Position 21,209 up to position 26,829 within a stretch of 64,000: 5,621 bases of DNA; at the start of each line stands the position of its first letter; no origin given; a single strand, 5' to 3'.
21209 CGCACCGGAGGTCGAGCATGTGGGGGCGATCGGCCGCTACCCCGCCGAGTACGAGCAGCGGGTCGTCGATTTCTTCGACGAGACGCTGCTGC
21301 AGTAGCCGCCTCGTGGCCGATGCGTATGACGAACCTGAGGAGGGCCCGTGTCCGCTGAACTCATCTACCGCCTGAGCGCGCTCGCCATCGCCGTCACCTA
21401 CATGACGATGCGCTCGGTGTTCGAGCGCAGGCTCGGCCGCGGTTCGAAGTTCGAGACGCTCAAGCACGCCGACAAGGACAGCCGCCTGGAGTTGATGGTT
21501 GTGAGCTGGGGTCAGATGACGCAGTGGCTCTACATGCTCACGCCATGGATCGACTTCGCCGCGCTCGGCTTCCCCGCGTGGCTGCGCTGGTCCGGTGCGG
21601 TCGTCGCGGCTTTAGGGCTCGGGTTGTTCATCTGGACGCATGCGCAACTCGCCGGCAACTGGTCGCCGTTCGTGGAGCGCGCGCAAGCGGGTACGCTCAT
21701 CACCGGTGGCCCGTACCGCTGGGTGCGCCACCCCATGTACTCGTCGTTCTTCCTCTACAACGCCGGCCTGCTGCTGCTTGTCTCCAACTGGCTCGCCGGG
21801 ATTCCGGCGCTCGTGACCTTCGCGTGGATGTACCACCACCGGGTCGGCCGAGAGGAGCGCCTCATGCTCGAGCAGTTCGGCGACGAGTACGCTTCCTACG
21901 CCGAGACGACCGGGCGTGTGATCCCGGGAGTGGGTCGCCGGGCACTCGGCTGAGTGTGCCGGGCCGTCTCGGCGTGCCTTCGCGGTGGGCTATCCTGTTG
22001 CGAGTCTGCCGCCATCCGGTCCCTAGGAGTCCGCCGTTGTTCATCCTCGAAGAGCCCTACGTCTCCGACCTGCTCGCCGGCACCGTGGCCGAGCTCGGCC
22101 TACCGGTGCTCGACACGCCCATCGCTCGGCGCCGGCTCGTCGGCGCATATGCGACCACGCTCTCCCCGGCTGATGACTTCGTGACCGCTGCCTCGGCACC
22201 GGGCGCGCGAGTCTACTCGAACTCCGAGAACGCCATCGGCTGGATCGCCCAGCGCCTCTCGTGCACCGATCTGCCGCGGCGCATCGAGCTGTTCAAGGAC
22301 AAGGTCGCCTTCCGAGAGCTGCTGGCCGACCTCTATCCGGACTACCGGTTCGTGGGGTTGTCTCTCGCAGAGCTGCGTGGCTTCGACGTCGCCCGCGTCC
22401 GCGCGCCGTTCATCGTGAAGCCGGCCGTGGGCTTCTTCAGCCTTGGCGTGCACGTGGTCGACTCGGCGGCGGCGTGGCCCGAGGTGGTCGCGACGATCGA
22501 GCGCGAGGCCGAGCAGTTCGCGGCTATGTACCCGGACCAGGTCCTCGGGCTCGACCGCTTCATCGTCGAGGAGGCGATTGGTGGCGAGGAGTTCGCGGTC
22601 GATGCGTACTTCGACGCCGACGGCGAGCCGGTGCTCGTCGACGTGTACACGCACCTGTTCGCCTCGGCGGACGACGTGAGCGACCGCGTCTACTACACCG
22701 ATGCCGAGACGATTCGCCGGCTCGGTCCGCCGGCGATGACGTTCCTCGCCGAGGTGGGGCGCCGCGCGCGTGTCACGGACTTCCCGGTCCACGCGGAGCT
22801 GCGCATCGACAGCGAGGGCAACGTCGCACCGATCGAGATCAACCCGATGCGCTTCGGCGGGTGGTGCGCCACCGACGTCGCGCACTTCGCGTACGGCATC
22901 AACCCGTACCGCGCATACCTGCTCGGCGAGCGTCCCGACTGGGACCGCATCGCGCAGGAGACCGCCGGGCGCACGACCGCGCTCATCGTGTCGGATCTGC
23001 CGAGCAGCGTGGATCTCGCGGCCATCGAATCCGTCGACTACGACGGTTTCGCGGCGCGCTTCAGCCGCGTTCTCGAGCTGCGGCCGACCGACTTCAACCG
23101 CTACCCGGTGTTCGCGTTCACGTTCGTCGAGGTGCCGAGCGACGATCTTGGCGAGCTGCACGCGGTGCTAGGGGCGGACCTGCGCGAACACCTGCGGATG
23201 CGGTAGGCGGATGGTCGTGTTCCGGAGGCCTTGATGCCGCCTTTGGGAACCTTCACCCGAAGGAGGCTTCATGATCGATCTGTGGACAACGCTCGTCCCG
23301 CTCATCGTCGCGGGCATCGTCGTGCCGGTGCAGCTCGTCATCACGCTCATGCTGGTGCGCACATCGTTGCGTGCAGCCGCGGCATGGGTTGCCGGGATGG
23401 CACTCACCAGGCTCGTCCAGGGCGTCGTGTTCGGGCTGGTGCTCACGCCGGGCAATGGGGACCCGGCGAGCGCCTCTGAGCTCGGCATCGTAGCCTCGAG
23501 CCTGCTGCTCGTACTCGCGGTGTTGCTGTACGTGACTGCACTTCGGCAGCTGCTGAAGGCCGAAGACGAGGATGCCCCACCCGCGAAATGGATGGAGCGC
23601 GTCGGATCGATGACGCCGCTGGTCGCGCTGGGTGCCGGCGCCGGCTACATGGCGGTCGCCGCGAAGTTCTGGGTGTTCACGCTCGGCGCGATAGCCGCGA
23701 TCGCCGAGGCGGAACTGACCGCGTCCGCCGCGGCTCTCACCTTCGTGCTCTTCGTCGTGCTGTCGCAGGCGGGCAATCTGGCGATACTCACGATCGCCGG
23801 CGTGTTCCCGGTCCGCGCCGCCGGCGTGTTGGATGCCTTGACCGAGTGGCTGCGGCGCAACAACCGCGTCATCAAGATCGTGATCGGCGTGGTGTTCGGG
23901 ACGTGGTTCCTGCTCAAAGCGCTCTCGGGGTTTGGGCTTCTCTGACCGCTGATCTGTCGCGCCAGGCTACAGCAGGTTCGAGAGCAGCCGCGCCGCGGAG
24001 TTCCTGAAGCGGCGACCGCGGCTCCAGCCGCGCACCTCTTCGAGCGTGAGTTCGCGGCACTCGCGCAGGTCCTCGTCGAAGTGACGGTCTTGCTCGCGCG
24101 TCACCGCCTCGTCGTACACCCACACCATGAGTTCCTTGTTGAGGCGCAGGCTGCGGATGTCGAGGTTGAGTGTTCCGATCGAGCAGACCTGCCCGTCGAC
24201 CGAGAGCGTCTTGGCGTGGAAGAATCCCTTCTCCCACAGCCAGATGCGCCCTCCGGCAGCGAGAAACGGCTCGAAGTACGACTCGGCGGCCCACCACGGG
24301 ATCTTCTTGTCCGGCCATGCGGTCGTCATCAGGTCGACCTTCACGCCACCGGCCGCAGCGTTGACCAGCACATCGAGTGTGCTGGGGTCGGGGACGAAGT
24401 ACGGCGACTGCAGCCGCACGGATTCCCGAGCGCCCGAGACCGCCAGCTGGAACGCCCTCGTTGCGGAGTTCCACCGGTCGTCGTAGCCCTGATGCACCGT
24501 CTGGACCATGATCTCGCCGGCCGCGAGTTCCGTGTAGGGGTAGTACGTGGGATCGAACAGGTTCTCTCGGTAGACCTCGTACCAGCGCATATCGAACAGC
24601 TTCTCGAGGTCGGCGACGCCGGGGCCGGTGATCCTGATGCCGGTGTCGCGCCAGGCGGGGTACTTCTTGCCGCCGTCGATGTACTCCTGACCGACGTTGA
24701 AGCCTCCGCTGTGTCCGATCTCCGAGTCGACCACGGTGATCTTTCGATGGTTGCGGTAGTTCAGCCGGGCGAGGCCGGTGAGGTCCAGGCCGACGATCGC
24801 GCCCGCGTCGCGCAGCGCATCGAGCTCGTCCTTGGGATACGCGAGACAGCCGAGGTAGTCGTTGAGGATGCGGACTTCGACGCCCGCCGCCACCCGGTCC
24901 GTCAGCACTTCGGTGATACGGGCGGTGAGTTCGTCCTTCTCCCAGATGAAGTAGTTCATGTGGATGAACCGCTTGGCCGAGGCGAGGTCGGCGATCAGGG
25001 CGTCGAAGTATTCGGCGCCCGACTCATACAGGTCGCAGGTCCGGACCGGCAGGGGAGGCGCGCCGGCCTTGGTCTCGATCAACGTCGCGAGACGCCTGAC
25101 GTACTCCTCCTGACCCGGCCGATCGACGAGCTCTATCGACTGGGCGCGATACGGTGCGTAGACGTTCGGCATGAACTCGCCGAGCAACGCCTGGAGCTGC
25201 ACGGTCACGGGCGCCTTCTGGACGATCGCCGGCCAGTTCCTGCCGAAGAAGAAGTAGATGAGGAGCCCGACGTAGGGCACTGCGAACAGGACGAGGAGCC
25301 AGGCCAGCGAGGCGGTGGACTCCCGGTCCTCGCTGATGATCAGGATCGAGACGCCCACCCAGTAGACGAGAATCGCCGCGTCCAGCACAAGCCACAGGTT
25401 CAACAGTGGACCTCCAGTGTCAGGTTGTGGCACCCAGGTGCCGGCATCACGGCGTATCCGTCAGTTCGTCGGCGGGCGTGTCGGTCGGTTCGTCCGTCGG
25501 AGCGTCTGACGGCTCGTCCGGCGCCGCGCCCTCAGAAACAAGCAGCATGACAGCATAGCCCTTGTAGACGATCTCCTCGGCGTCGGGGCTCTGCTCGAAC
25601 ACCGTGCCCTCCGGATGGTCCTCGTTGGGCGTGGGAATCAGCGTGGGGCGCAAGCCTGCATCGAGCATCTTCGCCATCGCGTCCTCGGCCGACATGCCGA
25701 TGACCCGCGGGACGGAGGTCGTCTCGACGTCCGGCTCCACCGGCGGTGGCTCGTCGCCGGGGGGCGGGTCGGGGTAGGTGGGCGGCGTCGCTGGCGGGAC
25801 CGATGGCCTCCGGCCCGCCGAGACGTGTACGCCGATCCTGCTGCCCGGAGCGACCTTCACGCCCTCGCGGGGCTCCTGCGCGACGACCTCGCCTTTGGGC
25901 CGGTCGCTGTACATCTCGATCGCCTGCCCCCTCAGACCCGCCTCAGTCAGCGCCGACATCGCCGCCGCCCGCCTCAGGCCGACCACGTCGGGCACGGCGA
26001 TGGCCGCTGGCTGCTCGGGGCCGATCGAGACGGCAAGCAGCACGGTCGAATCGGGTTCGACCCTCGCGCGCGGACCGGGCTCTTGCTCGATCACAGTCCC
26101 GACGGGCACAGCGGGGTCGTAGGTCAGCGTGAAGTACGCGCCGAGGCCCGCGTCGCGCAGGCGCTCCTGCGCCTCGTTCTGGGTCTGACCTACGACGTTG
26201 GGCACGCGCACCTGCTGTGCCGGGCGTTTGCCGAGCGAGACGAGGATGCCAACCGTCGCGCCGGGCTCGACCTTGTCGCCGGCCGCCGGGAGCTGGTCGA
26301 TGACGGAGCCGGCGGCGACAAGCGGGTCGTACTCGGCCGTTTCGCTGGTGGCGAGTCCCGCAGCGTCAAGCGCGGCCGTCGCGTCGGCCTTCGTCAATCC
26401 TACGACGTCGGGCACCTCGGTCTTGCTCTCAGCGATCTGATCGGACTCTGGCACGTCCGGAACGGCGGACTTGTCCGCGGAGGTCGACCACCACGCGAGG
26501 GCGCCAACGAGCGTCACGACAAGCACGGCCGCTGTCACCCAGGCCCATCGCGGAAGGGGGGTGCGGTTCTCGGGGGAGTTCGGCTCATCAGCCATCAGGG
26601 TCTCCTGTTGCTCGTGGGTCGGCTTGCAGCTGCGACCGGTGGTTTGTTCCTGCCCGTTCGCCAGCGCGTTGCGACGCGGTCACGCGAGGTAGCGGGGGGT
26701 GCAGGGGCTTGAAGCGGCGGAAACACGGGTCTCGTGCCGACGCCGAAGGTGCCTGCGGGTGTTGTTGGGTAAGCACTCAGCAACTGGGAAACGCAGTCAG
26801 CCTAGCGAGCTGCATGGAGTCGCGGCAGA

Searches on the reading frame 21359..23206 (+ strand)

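Call 36: search_protein_families(library=pfam, proteins=[window:21359-23206:+], max_evalue=0.001)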
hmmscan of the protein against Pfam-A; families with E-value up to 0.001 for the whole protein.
window:21359-23206:+ (615 aa): 1 family
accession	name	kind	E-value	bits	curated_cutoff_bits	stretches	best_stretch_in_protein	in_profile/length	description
PF13535.11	ATP-grasp_4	-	2.7e-55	186.8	27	1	348-506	2-160/160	ATP-grasp domain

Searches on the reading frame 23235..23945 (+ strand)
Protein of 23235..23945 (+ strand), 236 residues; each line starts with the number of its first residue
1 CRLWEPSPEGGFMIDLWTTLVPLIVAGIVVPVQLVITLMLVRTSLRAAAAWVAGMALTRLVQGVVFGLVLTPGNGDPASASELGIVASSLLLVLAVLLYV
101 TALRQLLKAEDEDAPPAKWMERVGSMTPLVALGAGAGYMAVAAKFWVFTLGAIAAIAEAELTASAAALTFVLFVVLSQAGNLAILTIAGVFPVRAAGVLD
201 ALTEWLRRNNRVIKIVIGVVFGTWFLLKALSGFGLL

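Call 36: search_protein_families(library=pfam, proteins=[window:23235-23945:+], max_evalue=0.001)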
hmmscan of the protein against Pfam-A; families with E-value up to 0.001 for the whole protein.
window:23235-23945:+ (236 aa): 1 family
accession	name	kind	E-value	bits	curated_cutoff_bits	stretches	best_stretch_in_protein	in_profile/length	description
PF11139.14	SfLAP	-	5.3e-18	65.7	35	1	26-230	7-212/213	Sap, sulfolipid-1-addressing protein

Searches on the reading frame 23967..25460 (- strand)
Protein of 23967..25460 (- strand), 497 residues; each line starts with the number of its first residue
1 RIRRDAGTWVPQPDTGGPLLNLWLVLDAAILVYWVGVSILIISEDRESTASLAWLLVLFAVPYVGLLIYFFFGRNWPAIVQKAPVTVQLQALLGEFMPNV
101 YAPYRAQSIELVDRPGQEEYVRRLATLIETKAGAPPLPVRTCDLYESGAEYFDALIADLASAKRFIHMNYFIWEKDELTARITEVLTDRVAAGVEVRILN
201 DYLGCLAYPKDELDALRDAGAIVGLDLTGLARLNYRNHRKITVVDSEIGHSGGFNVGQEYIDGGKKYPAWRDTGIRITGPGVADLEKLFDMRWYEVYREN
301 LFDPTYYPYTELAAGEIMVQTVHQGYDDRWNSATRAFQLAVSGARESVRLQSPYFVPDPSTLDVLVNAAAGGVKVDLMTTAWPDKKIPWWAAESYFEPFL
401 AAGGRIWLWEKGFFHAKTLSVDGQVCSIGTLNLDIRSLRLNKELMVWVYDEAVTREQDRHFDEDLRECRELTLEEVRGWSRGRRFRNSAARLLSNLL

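Call 36: search_protein_families(library=pfam, proteins=[window:23967-25460:-], max_evalue=0.001)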
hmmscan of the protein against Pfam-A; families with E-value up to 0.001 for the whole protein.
window:23967-25460:- (497 aa): 3 families
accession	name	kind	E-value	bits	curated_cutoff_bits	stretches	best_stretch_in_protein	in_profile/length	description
PF13091.12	PLDc_2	-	4.2e-31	108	27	2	342-464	6-131/132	PLD-like domain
PF13396.11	PLDc_N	-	3.8e-10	40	23.3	1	34-74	3-42/42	Phospholipase_D-nuclease N-terminal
PF00614.28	PLDc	-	1.9e-09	37.6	21.9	1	234-256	2-24/28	Phospholipase D Active site motif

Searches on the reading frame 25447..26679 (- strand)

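Call 36: search_protein_families(library=pfam, proteins=[window:25447-26679:-], max_evalue=0.001)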
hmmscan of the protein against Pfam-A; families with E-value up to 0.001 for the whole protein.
window:25447-26679:- (410 aa): 1 family
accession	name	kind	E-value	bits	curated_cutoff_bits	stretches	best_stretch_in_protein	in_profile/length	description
PF03793.24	PASTA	-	1.7e-54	182.1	23.2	4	88-148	2-63/64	PASTA domain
